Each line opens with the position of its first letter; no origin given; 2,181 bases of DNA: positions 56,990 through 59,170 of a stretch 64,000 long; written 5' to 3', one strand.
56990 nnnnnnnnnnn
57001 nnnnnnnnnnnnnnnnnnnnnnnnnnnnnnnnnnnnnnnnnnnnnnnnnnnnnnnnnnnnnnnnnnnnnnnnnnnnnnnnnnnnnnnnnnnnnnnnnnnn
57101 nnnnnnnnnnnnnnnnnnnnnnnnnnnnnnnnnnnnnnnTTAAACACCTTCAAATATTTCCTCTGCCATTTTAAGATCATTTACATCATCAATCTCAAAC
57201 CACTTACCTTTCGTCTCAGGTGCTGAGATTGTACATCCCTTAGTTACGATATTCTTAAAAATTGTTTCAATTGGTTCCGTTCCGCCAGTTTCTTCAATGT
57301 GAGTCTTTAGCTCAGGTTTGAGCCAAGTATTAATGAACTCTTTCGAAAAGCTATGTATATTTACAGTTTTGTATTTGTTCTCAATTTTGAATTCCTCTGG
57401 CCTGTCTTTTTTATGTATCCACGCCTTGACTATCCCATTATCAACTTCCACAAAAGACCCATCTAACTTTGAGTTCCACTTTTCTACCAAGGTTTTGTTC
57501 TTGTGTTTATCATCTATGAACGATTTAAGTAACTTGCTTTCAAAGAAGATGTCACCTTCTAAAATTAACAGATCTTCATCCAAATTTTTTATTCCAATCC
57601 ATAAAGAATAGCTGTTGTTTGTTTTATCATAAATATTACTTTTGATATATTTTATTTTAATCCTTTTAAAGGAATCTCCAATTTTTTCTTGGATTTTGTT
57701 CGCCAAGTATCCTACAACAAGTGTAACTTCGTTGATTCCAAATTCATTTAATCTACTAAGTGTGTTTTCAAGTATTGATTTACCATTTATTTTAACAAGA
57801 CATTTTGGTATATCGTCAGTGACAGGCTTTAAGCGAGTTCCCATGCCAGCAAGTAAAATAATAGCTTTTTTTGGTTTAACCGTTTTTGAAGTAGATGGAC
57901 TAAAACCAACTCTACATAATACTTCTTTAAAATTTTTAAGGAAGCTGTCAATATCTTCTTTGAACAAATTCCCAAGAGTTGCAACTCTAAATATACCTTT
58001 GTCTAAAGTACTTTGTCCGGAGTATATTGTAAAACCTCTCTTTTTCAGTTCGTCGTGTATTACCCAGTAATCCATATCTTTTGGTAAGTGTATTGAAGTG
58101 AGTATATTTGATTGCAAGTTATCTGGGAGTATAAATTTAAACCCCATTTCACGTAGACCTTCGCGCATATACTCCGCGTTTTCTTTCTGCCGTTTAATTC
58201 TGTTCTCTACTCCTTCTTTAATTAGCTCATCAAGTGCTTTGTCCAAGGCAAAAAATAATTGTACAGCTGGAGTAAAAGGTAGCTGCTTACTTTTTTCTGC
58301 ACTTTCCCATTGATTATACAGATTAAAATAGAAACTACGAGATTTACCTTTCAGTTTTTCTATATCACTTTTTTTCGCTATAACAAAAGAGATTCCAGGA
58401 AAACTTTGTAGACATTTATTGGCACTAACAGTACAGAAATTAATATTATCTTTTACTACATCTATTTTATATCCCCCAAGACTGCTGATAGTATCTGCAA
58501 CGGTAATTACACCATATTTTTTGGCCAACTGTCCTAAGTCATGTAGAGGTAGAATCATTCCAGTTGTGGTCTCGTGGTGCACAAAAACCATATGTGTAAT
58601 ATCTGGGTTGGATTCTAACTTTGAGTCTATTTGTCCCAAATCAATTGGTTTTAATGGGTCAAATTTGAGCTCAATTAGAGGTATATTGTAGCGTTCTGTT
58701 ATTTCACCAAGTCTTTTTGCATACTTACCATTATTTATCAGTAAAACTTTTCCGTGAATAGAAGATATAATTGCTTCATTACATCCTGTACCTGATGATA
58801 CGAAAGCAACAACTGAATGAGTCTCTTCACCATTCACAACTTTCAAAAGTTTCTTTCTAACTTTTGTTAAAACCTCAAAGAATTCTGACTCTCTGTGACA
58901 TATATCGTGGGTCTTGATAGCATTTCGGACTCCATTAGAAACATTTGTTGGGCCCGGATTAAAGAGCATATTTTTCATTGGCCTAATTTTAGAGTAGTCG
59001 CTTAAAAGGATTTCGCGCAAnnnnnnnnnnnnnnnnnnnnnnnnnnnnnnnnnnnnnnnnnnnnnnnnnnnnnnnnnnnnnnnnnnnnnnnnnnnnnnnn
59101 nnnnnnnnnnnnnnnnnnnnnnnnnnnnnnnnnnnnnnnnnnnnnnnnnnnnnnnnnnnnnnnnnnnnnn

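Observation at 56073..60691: PEP-mutase phosphonate module without a phosphonopyruvate decarboxylase; a CobD-like PLP enzyme sits where the driving step should be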

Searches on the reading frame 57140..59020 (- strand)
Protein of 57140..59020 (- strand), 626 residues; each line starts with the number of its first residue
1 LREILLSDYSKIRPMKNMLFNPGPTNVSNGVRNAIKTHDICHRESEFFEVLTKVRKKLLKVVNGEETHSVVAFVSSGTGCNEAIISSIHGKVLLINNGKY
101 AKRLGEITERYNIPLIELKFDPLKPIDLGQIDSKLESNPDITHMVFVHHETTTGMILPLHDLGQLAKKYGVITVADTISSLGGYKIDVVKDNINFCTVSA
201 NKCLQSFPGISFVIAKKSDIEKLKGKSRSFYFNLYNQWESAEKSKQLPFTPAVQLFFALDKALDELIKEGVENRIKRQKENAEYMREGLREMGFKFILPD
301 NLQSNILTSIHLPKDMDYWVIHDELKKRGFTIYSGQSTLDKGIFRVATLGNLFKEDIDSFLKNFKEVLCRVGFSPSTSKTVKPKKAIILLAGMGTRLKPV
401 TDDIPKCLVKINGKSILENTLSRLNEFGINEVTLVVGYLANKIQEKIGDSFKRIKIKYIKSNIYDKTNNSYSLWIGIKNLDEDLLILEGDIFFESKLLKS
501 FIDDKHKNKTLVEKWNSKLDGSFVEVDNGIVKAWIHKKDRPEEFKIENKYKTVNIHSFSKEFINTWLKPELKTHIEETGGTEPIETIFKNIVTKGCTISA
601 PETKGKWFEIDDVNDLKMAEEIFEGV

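Call 3: search_protein_families(library=pfam, proteins=[window:57140-59020:-], max_evalue=0.01)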
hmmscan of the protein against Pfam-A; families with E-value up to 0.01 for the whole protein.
window:57140-59020:- (626 aa): 4 families
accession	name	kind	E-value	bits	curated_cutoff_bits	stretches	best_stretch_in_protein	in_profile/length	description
PF00266.25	Aminotran_5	-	5.9e-24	85.2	21.5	1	39-339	33-342/371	Aminotransferase class-V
PF00483.29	NTP_transferase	-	1.1e-13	51.8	21.2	1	385-508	1-131/245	Nucleotidyl transferase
PF12804.13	NTP_transf_3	-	2.6e-09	37.9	27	1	386-512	1-120/160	MobA-like NTP transferase domain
PF00155.27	Aminotran_1_2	-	2.3e-06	27.5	19.7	1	50-315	43-313/361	Aminotransferase class I and II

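Call 32: search_protein_families(library=ncbifam, proteins=[window:57140-59020:-], max_evalue=0.001)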
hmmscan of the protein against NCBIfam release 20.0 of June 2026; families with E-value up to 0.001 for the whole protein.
window:57140-59020:- (626 aa): 53 families (the best 25 are shown)
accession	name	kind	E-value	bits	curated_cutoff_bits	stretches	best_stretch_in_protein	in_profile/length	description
TIGR03301.1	PhnW-AepZ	equivalog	2.4e-118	395.6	360.8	1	18-367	1-354/355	2-aminoethylphosphonate aminotransferase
NF010006.0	PRK13479.1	equivalog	7.6e-85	285.2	296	1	16-369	5-362/369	2-aminoethylphosphonate--pyruvate transaminase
TIGR02326.1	transamin_PhnW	equivalog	4.1e-84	282.8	400.8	1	17-366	4-358/363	2-aminoethylphosphonate--pyruvate transaminase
NF046070.1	PyrdoxPyrvTramin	equivalog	7.4e-41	140.2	600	1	18-351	7-346/369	pyridoxamine--pyruvate transaminase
NF045640.1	AspGlyoxATaseBhcA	equivalog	6.6e-35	120.8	650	1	16-353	4-349/395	L-aspartate--glyoxylate aminotransferase BhcA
TIGR03992.1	Arch_glmU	subfamily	2.8e-26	92.3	292.1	1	385-611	2-215/393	bifunctional sugar-1-phosphate nucleotidylyltransferase/acetyltransferase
NF041313.1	UDPGP_AglF_Halo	equivalog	9.8e-26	90.6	400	1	385-552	2-173/234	UTP--glucose-1-phosphate uridylyltransferase AglF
NF049965.1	GlMnHpPGnyltfHddC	equivalog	1.7e-17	63.8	300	1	384-537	1-152/221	D-glycero-D-manno-heptose 1-phosphate guanosyltransferase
NF045761.1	NAMPUrTaseMurU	equivalog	5.6e-17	62.3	250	1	385-620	2-224/226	N-acetylmuramate alpha-1-phosphate uridylyltransferase MurU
TIGR01977.1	am_tr_V_EF2568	hypoth_equivalog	9.4e-16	57.8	377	1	49-301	44-298/376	cysteine desulfurase family protein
TIGR01208.1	rmlA_long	equivalog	9.4e-15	54.3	320.25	1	385-620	1-231/353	glucose-1-phosphate thymidylyltransferase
NF041135.1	IPPtranDIPPsyn_Thcocales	equivalog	3.2e-14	52.7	580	1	384-508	1-119/419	bifunctional L-myo-inositol-1-phosphate cytidylyltransferase/CDP-L-myo-inositol myo-inositolphosphotransferase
NF041173.1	Sug_nt_acttase_Thmprot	equivalog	5e-14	52.1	600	1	385-546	2-161/405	bifunctional sugar-1-phosphate nucleotidylyltransferase/acetyltransferase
NF052502.1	man1P_GTase_Rv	exception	1.9e-13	50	440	1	385-542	2-163/352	mannose-1-phosphate guanylyltransferase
NF045697.1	MurNAcPUrMurU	equivalog_domain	1.4e-12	47.5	370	1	387-516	1-123/229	N-acetylmuramate alpha-1-phosphate uridylyltransferase MurU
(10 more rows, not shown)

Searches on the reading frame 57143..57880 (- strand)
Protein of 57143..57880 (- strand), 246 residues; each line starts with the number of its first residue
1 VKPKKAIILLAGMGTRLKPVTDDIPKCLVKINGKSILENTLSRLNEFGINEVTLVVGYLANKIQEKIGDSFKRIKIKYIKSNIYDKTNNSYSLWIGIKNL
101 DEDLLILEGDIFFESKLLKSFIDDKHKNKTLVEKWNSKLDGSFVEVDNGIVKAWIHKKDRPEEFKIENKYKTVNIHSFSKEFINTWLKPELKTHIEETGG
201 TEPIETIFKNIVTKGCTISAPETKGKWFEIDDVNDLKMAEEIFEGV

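Call 67: search_solved_structures(query=window:57143-57880:-, max_evalue=0.00001, show_alignments=0)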
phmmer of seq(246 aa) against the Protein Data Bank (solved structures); distinct sequences matched with E-value up to 0.00001: 17.
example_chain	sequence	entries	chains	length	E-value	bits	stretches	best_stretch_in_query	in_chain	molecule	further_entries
1jyk_A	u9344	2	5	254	1.2e-15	60.9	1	5-113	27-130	CTP:phosphocholine Cytidylyltransferase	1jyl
6pd1_A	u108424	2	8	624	7.1e-13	51.7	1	4-148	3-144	Nucleotidyl transferase/aminotransferase, class V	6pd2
5z09_A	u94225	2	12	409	1e-08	38.1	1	5-230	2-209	Dual sugar-1-phosphate nucleotidylyltransferase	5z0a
2ggo_A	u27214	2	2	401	1.3e-08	37.8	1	5-230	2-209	401aa long hypothetical glucose-1-phosphate thymidylyltransferase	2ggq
6jq8_A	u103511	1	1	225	1.7e-08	37.4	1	6-122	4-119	Putative 6-deoxy-D-mannoheptose pathway protein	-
5xhw_A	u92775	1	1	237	2e-08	37.2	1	6-122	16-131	Putative 6-deoxy-D-mannoheptose pathway protein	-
8x7s_B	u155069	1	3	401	6.9e-08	35.4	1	5-71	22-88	UTP--glucose-1-phosphate uridylyltransferase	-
4y7t_A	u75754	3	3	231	1.3e-07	34.5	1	5-82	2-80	Nucleotidyl transferase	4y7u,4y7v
4jd0_A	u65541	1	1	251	3.3e-07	33.2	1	4-141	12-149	Nucleotidyl transferase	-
7whr_B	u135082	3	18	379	3.8e-07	33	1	5-81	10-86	Nucleotidyl transferase family protein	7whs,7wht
7d72_K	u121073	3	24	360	5.4e-07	32.5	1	5-85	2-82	Mannose-1-phosphate guanyltransferase beta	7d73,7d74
7x8j_A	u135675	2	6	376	7.6e-07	32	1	5-93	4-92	Mannose-1-phosphate guanylyltransferase 1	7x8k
4d48_A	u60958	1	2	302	7.7e-07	32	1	2-73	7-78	GLUCOSE-1-PHOSPHATE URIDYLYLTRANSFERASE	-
8yre_D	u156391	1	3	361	9.2e-07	31.7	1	5-93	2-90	Mannose-1-phosphate guanylyltransferase 1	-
2e3d_A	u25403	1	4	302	2.1e-06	30.6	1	2-86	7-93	UTP--glucose-1-phosphate uridylyltransferase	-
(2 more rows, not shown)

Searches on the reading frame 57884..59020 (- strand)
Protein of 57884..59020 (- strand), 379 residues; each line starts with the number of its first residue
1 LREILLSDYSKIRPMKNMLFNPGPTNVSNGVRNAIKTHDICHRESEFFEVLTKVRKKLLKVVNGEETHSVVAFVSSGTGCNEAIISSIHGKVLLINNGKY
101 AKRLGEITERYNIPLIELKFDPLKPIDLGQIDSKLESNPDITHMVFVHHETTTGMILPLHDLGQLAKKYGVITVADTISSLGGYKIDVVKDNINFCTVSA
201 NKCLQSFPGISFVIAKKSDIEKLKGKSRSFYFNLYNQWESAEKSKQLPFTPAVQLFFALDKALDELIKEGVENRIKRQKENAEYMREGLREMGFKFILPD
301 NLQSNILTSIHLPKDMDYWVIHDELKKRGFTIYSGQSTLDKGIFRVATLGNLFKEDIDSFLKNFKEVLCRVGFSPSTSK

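Call 69: search_solved_structures(query=window:57884-59020:-, max_evalue=1e-20, show_alignments=3)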
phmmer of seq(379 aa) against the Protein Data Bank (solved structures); distinct sequences matched with E-value up to 1e-20: 26.
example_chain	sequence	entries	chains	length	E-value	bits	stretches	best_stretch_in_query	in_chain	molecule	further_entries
9kk8_A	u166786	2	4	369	1.8e-63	218.4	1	17-362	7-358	2-aminoethylphosphonate--pyruvate transaminase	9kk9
9kka_A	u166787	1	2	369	1.2e-62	215.6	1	17-362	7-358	2-aminoethylphosphonate--pyruvate transaminase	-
6pd1_A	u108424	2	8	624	9.3e-61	209.4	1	10-372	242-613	Nucleotidyl transferase/aminotransferase, class V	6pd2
1m32_A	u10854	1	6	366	1.2e-56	195.9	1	18-363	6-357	2-aminoethylphosphonate-pyruvate aminotransferase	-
7e7g_A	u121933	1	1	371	1.5e-48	169.3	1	18-354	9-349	2-aminoethylphosphonate--pyruvate transaminase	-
2dr1_A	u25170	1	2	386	5.4e-39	137.8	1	8-369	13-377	386aa long hypothetical serine aminotransferase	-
2ch1_A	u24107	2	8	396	7.1e-35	124.3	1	15-368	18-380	3-HYDROXYKYNURENINE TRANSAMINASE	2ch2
6mfb_A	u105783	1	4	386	1.9e-30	109.7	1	18-332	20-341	Serine--pyruvate aminotransferase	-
1vjo_A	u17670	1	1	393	1.2e-29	107.1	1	16-368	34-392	alanine--glyoxylate aminotransferase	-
3kgw_A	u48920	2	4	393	4.9e-27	98.5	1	17-368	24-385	Alanine-glyoxylate aminotransferase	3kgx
2yri_A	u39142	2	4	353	5.6e-27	98.3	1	18-364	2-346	Aminotransferase, class V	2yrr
2z9u_A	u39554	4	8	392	2.2e-26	96.3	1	85-346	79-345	Aspartate aminotransferase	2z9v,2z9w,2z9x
3f0h_A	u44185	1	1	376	7.7e-26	94.5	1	19-367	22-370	Aminotransferase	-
3zrp_A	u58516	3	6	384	3.5e-25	92.4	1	16-312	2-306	SERINE-PYRUVATE AMINOTRANSFERASE (AGXT)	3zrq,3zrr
4cbs_A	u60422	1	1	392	7.3e-24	88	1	16-362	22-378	SERINE--PYRUVATE AMINOTRANSFERASE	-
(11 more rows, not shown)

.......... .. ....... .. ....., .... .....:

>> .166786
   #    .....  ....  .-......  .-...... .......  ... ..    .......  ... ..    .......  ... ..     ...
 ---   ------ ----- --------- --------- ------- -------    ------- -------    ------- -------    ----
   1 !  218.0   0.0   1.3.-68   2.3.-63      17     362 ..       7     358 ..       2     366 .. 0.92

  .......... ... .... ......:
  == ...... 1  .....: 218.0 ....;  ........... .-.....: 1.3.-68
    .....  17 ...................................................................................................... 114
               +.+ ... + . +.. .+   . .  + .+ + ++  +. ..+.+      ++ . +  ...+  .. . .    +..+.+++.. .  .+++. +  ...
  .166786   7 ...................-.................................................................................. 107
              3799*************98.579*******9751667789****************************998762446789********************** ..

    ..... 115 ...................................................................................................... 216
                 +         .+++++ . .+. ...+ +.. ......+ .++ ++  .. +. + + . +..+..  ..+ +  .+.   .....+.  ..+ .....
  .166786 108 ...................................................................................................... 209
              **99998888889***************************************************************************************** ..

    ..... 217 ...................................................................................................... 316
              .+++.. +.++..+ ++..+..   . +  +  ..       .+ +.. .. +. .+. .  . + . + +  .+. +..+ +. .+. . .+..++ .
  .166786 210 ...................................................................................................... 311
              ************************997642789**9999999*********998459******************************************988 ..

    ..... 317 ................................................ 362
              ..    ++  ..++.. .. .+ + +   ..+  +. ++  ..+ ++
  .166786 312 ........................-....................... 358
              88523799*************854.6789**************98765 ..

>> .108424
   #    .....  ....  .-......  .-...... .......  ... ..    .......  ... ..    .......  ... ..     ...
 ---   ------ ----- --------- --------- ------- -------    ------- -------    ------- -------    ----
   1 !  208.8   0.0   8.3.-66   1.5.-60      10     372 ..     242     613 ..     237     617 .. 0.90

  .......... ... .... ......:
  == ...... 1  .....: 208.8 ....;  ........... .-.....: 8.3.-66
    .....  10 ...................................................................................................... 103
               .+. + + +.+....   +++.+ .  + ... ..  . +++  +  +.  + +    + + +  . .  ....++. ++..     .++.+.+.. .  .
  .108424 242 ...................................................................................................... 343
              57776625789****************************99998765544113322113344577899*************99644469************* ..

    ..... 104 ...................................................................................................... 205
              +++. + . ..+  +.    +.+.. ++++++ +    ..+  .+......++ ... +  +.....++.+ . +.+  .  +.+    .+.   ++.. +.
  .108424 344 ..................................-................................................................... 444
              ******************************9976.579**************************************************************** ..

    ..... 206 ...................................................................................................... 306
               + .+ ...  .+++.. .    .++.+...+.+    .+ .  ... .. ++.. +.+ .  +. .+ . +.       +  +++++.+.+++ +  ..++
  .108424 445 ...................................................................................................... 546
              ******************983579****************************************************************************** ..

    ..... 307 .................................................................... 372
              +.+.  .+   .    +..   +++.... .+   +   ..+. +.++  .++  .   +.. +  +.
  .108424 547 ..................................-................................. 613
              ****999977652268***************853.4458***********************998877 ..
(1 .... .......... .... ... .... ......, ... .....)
